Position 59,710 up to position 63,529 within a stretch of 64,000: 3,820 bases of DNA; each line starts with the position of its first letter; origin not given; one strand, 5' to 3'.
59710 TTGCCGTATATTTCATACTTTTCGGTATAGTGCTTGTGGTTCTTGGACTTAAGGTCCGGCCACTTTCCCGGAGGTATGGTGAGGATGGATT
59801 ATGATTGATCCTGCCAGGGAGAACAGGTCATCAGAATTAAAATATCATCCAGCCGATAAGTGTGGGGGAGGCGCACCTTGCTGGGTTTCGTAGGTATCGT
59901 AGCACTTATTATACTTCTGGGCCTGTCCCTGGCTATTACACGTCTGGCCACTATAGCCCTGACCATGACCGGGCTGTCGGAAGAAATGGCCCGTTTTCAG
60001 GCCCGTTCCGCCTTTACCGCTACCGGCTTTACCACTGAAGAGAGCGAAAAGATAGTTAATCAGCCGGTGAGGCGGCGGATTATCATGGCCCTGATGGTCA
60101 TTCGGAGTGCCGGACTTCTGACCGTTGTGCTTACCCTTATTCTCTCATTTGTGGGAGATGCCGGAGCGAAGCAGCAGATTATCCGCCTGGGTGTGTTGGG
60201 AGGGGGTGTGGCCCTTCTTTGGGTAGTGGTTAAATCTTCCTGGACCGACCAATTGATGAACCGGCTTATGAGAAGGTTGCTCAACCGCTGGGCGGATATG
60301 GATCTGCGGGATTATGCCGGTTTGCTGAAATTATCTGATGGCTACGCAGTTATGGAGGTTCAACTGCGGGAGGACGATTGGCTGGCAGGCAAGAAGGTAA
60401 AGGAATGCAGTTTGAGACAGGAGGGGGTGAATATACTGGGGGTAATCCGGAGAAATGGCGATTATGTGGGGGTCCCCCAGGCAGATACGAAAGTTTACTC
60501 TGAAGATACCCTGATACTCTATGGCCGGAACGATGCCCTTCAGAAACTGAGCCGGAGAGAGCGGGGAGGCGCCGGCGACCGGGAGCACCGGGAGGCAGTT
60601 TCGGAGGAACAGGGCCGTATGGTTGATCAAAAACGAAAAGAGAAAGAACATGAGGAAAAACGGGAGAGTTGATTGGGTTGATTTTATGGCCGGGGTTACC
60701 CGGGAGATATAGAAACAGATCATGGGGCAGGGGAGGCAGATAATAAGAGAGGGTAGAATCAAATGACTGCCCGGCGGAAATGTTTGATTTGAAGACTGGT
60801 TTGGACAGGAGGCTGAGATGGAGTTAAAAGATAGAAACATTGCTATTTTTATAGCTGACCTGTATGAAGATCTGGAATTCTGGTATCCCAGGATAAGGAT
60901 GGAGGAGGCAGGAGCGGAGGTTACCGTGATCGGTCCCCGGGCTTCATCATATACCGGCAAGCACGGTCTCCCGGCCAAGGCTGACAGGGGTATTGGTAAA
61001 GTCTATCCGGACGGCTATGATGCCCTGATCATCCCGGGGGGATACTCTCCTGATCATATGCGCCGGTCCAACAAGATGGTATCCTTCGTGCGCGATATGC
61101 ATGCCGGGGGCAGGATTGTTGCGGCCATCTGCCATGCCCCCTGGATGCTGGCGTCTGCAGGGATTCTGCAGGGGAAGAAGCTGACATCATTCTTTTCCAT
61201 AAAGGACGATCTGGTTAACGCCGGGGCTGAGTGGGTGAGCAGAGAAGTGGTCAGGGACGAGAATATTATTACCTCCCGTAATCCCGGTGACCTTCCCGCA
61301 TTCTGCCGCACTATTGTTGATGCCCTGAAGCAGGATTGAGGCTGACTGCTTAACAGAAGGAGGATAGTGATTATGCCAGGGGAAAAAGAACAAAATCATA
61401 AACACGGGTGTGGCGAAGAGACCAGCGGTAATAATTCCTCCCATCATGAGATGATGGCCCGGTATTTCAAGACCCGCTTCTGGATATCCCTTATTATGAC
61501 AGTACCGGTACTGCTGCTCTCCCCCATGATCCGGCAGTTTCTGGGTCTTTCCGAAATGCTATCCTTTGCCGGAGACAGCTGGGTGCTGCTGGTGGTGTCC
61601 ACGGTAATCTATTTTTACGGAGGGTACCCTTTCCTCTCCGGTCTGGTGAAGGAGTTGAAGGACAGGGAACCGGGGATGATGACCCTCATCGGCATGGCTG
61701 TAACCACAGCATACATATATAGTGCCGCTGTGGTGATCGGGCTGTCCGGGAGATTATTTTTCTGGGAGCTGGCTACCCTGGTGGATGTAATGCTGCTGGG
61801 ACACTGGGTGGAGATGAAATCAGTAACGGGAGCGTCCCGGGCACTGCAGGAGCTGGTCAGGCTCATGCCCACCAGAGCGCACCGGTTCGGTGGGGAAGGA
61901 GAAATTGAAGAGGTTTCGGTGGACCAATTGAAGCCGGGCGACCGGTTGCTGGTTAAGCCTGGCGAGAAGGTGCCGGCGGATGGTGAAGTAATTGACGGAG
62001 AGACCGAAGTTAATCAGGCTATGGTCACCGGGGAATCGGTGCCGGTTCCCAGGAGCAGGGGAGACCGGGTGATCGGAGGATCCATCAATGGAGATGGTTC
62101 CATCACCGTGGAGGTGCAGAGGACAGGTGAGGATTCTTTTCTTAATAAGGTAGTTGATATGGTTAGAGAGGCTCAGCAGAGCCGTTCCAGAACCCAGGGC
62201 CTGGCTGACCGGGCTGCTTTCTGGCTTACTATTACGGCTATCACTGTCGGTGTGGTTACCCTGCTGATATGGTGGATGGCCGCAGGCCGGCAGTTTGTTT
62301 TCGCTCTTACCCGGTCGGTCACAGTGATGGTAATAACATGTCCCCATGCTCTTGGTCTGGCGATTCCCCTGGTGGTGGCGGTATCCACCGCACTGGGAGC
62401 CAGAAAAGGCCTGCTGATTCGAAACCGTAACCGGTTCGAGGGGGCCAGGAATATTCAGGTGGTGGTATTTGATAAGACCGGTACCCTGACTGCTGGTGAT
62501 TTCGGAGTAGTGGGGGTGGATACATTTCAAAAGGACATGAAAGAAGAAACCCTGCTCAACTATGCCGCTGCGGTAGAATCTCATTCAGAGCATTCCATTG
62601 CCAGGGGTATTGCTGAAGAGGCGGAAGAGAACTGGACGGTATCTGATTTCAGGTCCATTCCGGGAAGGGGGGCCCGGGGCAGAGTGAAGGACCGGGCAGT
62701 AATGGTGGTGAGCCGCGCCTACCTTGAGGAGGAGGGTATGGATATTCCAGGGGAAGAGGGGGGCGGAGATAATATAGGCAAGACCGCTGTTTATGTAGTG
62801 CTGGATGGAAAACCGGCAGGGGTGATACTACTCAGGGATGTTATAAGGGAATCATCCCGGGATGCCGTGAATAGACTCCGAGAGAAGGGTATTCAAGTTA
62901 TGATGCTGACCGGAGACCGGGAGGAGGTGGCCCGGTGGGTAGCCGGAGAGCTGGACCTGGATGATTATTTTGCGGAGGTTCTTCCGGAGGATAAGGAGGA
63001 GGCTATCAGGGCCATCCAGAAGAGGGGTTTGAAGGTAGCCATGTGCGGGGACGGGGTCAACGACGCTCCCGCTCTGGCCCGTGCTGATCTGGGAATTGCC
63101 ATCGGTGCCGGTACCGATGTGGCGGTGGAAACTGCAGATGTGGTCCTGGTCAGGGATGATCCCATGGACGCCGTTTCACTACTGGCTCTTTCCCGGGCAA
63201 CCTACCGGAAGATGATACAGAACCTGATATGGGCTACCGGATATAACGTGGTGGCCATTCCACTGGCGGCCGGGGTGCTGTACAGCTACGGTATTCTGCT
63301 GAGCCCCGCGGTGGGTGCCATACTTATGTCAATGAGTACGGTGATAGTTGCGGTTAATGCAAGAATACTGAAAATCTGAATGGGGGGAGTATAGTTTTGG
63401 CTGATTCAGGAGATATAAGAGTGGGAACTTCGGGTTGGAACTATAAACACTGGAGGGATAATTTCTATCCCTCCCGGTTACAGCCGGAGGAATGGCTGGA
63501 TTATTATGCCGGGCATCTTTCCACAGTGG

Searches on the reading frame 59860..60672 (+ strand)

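Call 65: search_protein_families(library=pfam, proteins=[window:59860-60672:+], max_evalue=0.0001)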
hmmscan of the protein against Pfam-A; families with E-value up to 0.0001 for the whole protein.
window:59860-60672:+ (270 aa): 1 family
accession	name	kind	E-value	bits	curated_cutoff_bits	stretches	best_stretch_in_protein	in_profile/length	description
PF02080.26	TrkA_C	-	1.2e-14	54.3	27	1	164-232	1-68/71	TrkA-C domain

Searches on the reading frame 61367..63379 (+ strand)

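Call 65: search_protein_families(library=pfam, proteins=[window:61367-63379:+], max_evalue=0.0001)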
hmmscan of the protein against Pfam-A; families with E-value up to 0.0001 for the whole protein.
window:61367-63379:+ (670 aa): 3 families
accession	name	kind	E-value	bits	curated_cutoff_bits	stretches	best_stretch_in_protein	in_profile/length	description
PF00122.25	E1-E2_ATPase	-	2.6e-54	184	28.1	1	166-347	2-181/181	E1-E2 ATPase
PF00702.32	Hydrolase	-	1.4e-31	110.9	26.4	1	363-574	1-191/191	haloacid dehalogenase-like hydrolase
PF08282.18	Hydrolase_3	-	2.7e-06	27.7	20.9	0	556-603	205-251/255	haloacid dehalogenase-like hydrolase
